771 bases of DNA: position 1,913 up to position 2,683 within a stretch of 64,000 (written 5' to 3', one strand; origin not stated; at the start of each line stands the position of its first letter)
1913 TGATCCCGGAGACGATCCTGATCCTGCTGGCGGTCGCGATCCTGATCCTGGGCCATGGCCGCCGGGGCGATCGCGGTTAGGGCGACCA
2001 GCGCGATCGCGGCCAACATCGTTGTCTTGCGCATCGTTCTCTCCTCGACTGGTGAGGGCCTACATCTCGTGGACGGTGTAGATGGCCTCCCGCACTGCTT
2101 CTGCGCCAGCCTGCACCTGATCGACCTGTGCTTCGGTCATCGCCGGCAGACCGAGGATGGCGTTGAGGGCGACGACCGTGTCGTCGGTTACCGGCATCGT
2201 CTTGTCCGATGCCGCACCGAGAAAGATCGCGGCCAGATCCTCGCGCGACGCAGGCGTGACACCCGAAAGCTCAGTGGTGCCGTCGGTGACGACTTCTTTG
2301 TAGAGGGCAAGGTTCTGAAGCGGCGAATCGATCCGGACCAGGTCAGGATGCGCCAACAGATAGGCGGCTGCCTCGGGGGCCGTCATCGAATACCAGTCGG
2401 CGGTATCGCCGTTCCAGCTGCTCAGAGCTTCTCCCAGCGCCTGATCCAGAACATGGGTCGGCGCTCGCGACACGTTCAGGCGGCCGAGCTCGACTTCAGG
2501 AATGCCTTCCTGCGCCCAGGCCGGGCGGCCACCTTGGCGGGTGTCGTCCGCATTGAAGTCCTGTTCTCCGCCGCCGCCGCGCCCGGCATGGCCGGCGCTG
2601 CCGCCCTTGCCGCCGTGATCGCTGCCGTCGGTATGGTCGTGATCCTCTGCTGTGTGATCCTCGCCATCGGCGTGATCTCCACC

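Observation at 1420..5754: Five-gene same-strand cluster encoding only signal-peptide-bearing Gly/His/Asp-rich proteins: candidate undescribed periplasmic metal-handling or envelope system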

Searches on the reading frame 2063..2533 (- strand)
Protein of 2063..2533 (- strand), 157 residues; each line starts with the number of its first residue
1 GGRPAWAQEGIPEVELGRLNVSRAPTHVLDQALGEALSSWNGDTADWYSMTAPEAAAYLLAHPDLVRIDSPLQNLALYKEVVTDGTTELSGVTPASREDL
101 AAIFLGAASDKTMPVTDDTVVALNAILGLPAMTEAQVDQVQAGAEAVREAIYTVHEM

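Call 18: find_related_loci(query=A2, collection=genome_contigs, flank=10000)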
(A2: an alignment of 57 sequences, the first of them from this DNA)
Query A2 (157 aa) in genome_contigs; peptide patterns used: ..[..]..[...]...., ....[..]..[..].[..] (x = any residue, [..] = any of these).
274 stretches matched a pattern; 262 encode a relative of the query (tblastn E <= 1e-3); the best 80 are kept; 80 distinct loci.
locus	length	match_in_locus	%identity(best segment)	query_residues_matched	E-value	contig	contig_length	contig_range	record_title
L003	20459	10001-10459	61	1-151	5e-55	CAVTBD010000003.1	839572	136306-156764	MAG: uncultured Alphaproteobacteria bacterium isolate MFD02416.bin.1.43 genome assembly, contig: contig_27254, whole gen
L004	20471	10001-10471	57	1-156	7e-55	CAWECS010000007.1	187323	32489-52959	MAG: uncultured Gammaproteobacteria bacterium isolate MFD03551.bin.2.28 genome assembly, contig: contig_23072, whole gen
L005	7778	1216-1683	56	1-155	8e-51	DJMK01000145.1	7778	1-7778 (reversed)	MAG TPA_asm: Proteobacteria bacterium UBA6492 UBA6492_contig_31388, whole genome shotgun sequence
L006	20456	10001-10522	53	1-155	8e-50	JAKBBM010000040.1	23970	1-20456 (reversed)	MAG: Proteobacteria bacterium isolate ZJ4.bin36 NODE_2452_length_23970_cov_2.200268, whole genome shotgun sequence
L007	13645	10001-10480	58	1-155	4e-49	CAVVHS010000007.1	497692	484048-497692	MAG: uncultured Gammaproteobacteria bacterium isolate MFD02832.bin.1.93 genome assembly, contig: contig_4604, whole geno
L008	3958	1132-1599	55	1-155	6e-49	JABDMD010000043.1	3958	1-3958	MAG: Gammaproteobacteria bacterium isolate SS_bin_92 k127_3985552, whole genome shotgun sequence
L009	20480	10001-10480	56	1-155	3e-48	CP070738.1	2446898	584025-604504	MAG: Gammaproteobacteria bacterium isolate bin397 chromosome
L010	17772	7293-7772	57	1-155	4e-48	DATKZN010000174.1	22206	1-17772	MAG TPA_asm: Gammaproteobacteria bacterium isolate SMAG_U14246 k141_4153884, whole genome shotgun sequence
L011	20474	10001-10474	55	1-155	3e-47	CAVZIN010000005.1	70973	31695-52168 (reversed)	MAG: uncultured Alphaproteobacteria bacterium isolate MFD02416.bin.1.340 genome assembly, contig: contig_101642, whole g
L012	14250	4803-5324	51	1-155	7e-47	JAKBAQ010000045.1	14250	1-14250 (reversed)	MAG: Proteobacteria bacterium isolate ZJ2.bin62 NODE_4762_length_14250_cov_3.186363, whole genome shotgun sequence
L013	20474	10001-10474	54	1-155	7e-47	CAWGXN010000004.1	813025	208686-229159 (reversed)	MAG: uncultured Alphaproteobacteria bacterium isolate MFD01721.bin.2.6 genome assembly, contig: contig_3041, whole genom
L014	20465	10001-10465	60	1-155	3e-46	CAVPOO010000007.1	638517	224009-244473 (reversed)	MAG: uncultured Gammaproteobacteria bacterium isolate MFD09779.bin.2.228 genome assembly, contig: contig_18002, whole ge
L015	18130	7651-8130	55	1-155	1e-46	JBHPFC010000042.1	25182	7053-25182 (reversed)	Pseudomonadota bacterium isolate SAG AM-311-I13 NODE_42_length_25182_cov_26.854340, whole genome shotgun sequence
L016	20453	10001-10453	61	6-155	2e-46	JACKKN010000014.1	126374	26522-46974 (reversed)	MAG: Hyphomicrobiales bacterium isolate HK-STAS-PROT-66 HK-STAS-PROT-66_14, whole genome shotgun sequence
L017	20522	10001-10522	52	1-155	3e-46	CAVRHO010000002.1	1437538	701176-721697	MAG: uncultured Alphaproteobacteria bacterium isolate MFD05684.bin.1.351 genome assembly, contig: contig_20045, whole ge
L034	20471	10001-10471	48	4-155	5e-40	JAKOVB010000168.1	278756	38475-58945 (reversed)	MAG: Pseudomonadota bacterium isolate JPNG_maxbin.031 k201_701592, whole genome shotgun sequence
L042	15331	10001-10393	55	1-130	2e-36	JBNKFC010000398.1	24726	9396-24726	MAG: Paracoccaceae bacterium isolate E2.bin.20.orig k141_689026, whole genome shotgun sequence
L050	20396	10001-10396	53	1-130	3e-34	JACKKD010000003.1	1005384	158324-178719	MAG: Rhodobacteraceae bacterium isolate HK-STAS-PROT-56 HK-STAS-PROT-56_3, whole genome shotgun sequence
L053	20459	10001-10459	46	2-156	2e-33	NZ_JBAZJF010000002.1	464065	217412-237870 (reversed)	MAG: Sulfuricurvum sp. isolate SO_2017_LW4_112 scaffold_52_c1_LW137-91_2017, whole genome shotgun sequence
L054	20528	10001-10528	47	1-155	2e-33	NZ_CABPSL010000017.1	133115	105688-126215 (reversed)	Pandoraea cepalis strain LMG 31106, whole genome shotgun sequence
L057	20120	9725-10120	53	1-130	4e-33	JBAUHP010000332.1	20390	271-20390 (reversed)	MAG: Albidovulum sp. isolate MFD03264_ilm_asm_bin2 k127_164135, whole genome shotgun sequence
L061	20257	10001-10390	54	3-130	3e-34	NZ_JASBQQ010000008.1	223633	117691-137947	Defluviimonas aestuarii strain JCM 18630 NODE_8_length_223633_cov_161.125628, whole genome shotgun sequence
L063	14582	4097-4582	44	2-156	4e-33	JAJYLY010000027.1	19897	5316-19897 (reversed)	MAG: Proteobacteria bacterium isolate DBS2-1.bin99 NODE_4805_length_19897_cov_4.327061, whole genome shotgun sequence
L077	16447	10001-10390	52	3-130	4e-29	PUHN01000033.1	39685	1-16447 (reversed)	Rhodobacteraceae bacterium WD3A24 contig33, whole genome shotgun sequence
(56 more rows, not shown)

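Call 19: search_solved_structures(query=A2, max_evalue=10)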
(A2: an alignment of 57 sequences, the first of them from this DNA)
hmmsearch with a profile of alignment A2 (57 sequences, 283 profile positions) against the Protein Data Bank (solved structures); distinct sequences matched with E-value up to 10: 9.
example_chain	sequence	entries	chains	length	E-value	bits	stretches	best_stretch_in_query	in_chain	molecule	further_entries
2l6h_A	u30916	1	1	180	0.18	14.8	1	5-74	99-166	Focal adhesion kinase 1, linker, Paxillin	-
3cx5_F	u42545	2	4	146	0.3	14.1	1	32-96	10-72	Cytochrome b-c1 complex subunit 6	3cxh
6giq_F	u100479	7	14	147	0.38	13.7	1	32-96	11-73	QCR6 isoform 1 | Cytochrome b-c1 complex subunit 6 | CYTOCHROME B-C1 COMPLEX SUBUNIT 6; SYNONYM: COMPLEX III SUBUNIT 6,COMPLEX III SUBUNIT VI,C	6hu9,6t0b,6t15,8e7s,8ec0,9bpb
6xtz_A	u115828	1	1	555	0.85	12.6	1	37-116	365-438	Dally-like, isoform A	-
7mq8_LK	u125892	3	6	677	3.7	10.5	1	29-120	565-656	WD repeat-containing protein 43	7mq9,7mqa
6eny_G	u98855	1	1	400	8.4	9.3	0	37-102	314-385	Calreticulin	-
7qpd_C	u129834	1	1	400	8.4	9.3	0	37-102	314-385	Calreticulin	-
8tzo_C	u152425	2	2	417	9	9.2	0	37-102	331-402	Calreticulin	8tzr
7tu9_E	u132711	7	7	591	9.2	9.2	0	30-132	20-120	Glycine receptor beta subunit 2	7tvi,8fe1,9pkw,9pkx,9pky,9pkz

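Call 24: predict_structure(alignment_id=A2)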
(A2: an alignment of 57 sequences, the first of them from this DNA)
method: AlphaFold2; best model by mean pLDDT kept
length: 157 residues; sequences in the alignment: 57
mean_pLDDT: 90.7   pTM: 0.82
mean pLDDT of the five models: 90.7, 89.6, 89.5, 89.4, 88.6
residues with pLDDT >= 90: 128; 70-90: 7; 50-70: 21; < 50: 1
segments of 3 or more residues with pLDDT < 50: none
pLDDT, mean of each block of 10 residues (from residue 1): 54 54 81 97 97 98 96 98 97 98 97 96 96 98 98 94
secondary structure, 60 per line:
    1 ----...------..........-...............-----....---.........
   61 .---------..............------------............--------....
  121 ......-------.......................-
elements in order: H14-23 H25-39 H45-48 H52-61 H71-84 H97-108 H117-126 H134-156

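Call 27: fold_search(model_id=the predicted structure, library=pdb)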
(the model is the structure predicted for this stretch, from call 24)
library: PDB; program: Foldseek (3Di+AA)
matches with E <= 10: 112; with E <= 0.001: 0
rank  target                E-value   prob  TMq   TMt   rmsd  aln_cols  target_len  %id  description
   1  4zva_A                1.9e+00  0.07  0.20  0.20  17.7       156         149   13  Crystal structure of globin domain of the E. coli DosC - form I (ferric) (released 2015-11-11)
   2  1gu9_A                1.9e+00  0.06  0.22  0.20  15.1       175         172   14  Crystal Structure of Mycobacterium tuberculosis Alkylperoxidase AhpD (released 2002-02-14)
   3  4zvb_B                2.2e+00  0.06  0.20  0.21  17.7       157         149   13  Crystal structure of globin domain of the E. coli DosC - form II (ferrous) (released 2015-11-11)
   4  1gcv_A                2.3e+00  0.09  0.23  0.26  15.4       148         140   13  DEOXY FORM HEMOGLOBIN FROM MUSTELUS GRISEUS (released 2000-08-31)
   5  3mkb_A                2.3e+00  0.08  0.23  0.26  13.8       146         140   14  Crystal structure determination of Shortfin Mako (Isurus oxyrinchus) hemoglobin at 1.9 Angstrom resolution (released 2011-01-26)
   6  3b5o                  2.3e+00  0.06  0.19  0.14  15.8       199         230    9  CRYSTAL STRUCTURE OF A CADD-LIKE PROTEIN OF UNKNOWN FUNCTION (NPUN_F6505) FROM NOSTOC PUNCTIFORME PCC 73102 AT 1.35 A RE (released 2007-11-13)
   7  1vrf                  2.3e+00  0.05  0.17  0.18  15.8       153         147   15  SOLUTION STRUCTURE OF COMPONENT IV GLYCERA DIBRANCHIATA MONOMERIC HEMOGLOBIN-CO (released 1999-04-01)
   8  5woz_MODEL_1_A        2.9e+00  0.07  0.23  0.25  10.0       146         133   14  NMR solution structure of Rtt103 (RTT) protein using two 4D-spectra (released 2018-02-07)
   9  3j9t_P                2.9e+00  0.06  0.22  0.11  13.5       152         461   13  Yeast V-ATPase state 1 (released 2015-05-13)
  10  3onz_B                3.1e+00  0.04  0.17  0.19  14.7       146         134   14  Human tetrameric hemoglobin: proximal nitrite ligand at beta (released 2011-09-07)
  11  7v8n_B                3.4e+00  0.06  0.22  0.18  11.8       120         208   16  Crystal structure of the PWWP-ARID domain of ARID4A (released 2022-08-31)
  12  1rvw_A                3.4e+00  0.05  0.21  0.23  15.2       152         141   14  R STATE HUMAN HEMOGLOBIN [ALPHA V96W], CARBONMONOXY (released 1998-03-25)
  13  4crv_A                3.4e+00  0.04  0.16  0.11  17.4       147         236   10  Complex of human CNOT9 and CNOT1 including two tryptophans (released 2014-05-07)
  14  1v4t                  3.5e+00  0.11  0.23  0.11   8.8        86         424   17  Crystal structure of human glucokinase (released 2004-03-30)
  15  9q6a_B                3.5e+00  0.09  0.30  0.24  10.2       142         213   18  Crystal structure of octameric COMMD-like protein MBK5214510 from Flavobacteriaceae bacterium (released 2025-10-01)
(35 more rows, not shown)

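Call 33: search_protein_families(library=pfam, proteins=[L014:4639-7329:+, L053:6781-9525:+, L061:10577-11386:+, L054:7949-9424:+, L054:11757-12284:+, L005:1716-1982:+, L017:9057-9557:+, L014:8272-9453:+, L054:10592-11581:+], max_evalue=0.1)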
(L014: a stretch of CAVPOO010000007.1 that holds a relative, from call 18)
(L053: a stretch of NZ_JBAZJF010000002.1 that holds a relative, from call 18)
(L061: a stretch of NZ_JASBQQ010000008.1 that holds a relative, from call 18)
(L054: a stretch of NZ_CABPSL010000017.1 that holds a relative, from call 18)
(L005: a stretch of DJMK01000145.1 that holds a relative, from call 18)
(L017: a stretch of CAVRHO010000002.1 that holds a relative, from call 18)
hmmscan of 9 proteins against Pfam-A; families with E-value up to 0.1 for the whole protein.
L014:4639-7329:+ (896 aa): 6 families
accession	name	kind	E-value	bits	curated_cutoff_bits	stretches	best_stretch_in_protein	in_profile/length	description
PF10082.15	BBP2_2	-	8.7e-92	308.3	23.7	1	89-442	4-362/378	Putative beta-barrel porin 2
PF13505.12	OMP_b-brl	-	2.2e-43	148.9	28.7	4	488-683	14-175/175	Outer membrane protein beta-barrel domain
PF01389.23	OmpA_membrane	-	9.2e-15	55.3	21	2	496-685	6-178/180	OmpA-like transmembrane domain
PF07642.17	BBP2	-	2.8e-07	30.6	26.2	1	325-429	159-262/339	Putative beta-barrel porin-2, OmpL-like. bbp2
PF25222.1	DUF7840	-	0.0073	16.4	27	0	782-867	135-212/224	Domain of unknown function (DUF7840)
PF02530.20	Porin_2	-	0.031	14.1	22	0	607-664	280-341/357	Porin subfamily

L053:6781-9525:+ (914 aa): 3 families
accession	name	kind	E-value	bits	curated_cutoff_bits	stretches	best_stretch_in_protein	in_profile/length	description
PF10082.15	BBP2_2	-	2.7e-78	263.9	23.7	1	78-437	7-363/378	Putative beta-barrel porin 2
PF13505.12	OMP_b-brl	-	1.8e-25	90.6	28.7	3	482-699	10-175/175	Outer membrane protein beta-barrel domain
PF02530.20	Porin_2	-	1.7e-05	24.9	22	0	624-688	298-355/357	Porin subfamily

L061:10577-11386:+ (269 aa): 0 families

L054:7949-9424:+ (491 aa): 5 families
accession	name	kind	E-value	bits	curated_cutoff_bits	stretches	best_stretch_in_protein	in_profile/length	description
PF10082.15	BBP2_2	-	1.6e-90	304.2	23.7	1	107-487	9-376/378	Putative beta-barrel porin 2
PF13505.12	OMP_b-brl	-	2.8e-09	37.8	28.7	3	254-338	67-148/175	Outer membrane protein beta-barrel domain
PF05275.17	CopB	-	0.0015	18.6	27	1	278-328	156-206/208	Copper resistance protein B precursor (CopB)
PF03895.21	YadA_anchor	-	0.022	15.3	22.7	0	439-464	19-44/60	YadA-like membrane anchor domain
PF02530.20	Porin_2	-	0.027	14.3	22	1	185-376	158-324/357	Porin subfamily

L054:11757-12284:+ (175 aa): 1 family
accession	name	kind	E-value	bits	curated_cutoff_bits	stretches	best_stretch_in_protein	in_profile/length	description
PF05138.18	PaaA_PaaC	-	0.012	15.3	28.5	1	84-143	182-238/263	Phenylacetic acid catabolic protein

L005:1716-1982:+ (88 aa): 0 families

L017:9057-9557:+ (166 aa): 0 families

L014:8272-9453:+ (393 aa): 0 families

L054:10592-11581:+ (329 aa): 0 families
